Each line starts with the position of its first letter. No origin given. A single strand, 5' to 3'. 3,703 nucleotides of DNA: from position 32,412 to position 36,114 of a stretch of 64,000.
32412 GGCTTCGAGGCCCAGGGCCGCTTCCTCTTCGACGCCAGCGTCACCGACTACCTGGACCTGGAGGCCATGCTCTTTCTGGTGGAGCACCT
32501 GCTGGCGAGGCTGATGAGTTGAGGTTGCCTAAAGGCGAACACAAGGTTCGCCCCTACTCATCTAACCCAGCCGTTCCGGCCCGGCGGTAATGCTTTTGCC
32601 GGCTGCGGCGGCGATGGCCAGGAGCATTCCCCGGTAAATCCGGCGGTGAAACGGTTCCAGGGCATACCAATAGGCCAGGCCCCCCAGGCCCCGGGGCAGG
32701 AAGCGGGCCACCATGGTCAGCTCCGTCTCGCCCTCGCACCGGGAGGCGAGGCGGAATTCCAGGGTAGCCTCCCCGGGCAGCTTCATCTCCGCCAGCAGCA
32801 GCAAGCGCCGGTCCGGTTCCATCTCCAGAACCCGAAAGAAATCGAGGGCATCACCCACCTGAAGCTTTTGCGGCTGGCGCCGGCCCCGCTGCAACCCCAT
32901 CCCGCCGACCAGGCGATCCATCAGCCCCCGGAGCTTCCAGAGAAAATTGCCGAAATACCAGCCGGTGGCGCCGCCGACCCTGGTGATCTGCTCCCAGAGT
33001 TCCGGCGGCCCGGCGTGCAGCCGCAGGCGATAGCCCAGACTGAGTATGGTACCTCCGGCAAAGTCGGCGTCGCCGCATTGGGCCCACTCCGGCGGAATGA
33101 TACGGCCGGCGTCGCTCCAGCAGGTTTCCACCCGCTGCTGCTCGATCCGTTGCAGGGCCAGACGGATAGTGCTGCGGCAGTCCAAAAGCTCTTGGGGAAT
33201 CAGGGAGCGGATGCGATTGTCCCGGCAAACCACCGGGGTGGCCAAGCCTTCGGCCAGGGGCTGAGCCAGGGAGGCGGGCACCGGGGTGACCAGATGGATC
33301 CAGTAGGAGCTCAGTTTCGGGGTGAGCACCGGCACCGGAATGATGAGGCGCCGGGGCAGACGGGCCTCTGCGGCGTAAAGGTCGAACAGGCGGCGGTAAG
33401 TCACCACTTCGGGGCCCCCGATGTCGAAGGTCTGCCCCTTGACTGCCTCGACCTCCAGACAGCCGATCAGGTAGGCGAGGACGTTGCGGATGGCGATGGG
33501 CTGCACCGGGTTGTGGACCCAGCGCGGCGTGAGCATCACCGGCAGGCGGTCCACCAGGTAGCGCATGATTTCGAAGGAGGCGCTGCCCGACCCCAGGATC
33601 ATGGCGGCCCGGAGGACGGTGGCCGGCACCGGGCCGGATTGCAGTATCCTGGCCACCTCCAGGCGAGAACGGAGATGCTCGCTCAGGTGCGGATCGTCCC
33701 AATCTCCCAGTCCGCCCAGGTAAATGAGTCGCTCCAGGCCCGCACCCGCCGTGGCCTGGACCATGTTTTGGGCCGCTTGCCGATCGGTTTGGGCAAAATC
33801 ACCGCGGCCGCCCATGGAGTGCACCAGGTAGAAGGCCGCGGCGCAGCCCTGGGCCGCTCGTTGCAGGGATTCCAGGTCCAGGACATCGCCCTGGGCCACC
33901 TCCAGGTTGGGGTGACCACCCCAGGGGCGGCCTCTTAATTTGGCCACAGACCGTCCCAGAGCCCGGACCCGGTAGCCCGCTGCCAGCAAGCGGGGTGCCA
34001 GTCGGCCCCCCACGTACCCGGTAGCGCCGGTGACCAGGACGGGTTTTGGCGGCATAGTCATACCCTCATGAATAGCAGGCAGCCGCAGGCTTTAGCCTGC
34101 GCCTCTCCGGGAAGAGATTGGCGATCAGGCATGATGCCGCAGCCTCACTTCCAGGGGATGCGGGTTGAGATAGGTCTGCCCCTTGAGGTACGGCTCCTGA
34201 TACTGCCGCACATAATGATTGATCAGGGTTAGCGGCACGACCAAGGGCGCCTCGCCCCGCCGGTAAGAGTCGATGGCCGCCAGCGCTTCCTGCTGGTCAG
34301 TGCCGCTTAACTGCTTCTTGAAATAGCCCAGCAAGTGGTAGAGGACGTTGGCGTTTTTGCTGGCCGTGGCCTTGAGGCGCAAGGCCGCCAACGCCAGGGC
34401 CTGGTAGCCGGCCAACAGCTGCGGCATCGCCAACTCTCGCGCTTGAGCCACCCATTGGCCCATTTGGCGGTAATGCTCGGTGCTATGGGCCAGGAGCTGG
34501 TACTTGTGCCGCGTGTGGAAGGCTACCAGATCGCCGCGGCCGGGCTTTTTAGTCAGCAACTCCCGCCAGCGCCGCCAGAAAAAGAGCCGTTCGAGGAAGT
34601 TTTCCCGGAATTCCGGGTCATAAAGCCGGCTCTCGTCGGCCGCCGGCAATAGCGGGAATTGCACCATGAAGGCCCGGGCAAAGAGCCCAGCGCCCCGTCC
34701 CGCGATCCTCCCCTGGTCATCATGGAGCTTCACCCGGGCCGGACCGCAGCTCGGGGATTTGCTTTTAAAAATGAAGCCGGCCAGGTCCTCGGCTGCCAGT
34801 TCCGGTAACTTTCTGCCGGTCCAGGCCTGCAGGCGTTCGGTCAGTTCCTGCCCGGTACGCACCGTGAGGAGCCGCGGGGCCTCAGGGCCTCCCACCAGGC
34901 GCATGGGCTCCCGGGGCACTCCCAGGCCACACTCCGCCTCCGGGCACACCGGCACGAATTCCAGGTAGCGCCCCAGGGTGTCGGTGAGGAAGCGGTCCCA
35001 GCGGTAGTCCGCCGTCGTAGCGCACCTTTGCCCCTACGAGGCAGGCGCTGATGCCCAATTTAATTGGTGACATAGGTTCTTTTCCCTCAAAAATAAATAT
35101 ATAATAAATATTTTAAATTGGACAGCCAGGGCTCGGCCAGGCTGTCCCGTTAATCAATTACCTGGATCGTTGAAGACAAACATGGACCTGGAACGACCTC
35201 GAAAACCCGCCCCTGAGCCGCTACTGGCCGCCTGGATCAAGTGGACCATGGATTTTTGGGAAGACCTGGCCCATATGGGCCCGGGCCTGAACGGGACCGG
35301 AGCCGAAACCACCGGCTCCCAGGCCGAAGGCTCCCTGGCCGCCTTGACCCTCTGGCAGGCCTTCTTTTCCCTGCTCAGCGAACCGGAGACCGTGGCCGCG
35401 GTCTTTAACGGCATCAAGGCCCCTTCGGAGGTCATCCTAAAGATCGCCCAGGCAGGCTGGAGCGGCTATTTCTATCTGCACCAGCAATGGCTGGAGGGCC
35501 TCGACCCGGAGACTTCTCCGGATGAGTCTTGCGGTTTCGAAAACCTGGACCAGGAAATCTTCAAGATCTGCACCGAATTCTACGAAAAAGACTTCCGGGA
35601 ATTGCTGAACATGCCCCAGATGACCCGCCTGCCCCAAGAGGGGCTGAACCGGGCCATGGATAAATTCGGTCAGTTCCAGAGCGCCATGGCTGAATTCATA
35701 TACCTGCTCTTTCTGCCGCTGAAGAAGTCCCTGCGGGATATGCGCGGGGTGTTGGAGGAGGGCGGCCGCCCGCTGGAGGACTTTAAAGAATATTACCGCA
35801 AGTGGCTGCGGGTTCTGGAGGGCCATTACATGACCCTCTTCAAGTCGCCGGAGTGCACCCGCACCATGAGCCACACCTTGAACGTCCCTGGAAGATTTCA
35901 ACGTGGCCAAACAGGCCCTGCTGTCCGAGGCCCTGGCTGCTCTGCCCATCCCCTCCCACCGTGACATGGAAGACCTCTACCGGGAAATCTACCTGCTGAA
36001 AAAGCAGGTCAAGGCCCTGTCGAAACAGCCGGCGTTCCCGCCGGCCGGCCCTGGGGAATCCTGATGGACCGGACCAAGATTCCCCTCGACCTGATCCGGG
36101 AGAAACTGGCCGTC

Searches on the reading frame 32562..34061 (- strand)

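Call 44: search_protein_families(library=pfam, max_evalue=0.00001, proteins=[window:32562-34061:-])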
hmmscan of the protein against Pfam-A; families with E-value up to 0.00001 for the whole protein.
window:32562-34061:- (499 aa): 4 families
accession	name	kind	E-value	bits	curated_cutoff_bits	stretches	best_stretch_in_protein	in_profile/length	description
PF11066.14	DUF2867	-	2.7e-33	115.7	27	1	345-479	12-142/142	Protein of unknown function (DUF2867)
PF13460.12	NAD_binding_10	-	1e-16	61.8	27.2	1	12-154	1-145/184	NAD(P)H-binding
PF05368.20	NmrA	-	2.2e-13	50.9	27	1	6-153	3-151/298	NmrA-like family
PF01370.27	Epimerase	-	4.7e-10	39.7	20.9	1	8-116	1-114/240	NAD dependent epimerase/dehydratase family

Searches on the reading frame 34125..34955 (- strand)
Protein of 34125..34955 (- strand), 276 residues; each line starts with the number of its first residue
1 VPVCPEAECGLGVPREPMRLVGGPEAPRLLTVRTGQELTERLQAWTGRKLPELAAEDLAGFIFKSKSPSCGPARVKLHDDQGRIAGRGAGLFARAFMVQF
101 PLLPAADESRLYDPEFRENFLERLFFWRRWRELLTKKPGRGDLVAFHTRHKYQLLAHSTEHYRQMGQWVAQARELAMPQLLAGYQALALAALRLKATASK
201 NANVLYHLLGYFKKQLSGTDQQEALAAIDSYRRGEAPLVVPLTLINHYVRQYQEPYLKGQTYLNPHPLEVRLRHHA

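Call 44: search_protein_families(library=pfam, max_evalue=0.00001, proteins=[window:34125-34955:-])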
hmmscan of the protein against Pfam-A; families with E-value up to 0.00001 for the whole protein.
window:34125-34955:- (276 aa): 2 families
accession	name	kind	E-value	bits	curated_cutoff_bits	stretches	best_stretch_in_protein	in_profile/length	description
PF08349.16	DUF1722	-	1.7e-39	135.1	22.5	1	151-267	1-117/117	Protein of unknown function (DUF1722)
PF04463.17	2-thiour_desulf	-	5.8e-24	85.1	34.7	1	1-107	37-140/141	2-thiouracil desulfurase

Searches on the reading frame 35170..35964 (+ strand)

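Call 44: search_protein_families(library=pfam, max_evalue=0.00001, proteins=[window:35170-35964:+])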
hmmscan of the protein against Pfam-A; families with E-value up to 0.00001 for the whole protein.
window:35170-35964:+ (264 aa): 1 family
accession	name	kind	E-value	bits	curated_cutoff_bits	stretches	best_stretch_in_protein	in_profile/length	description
PF09712.15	PHA_synth_III_E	-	3.6e-08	33.5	25.7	1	125-243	147-270/311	Poly(R)-hydroxyalkanoic acid synthase subunit (PHA_synth_III_E)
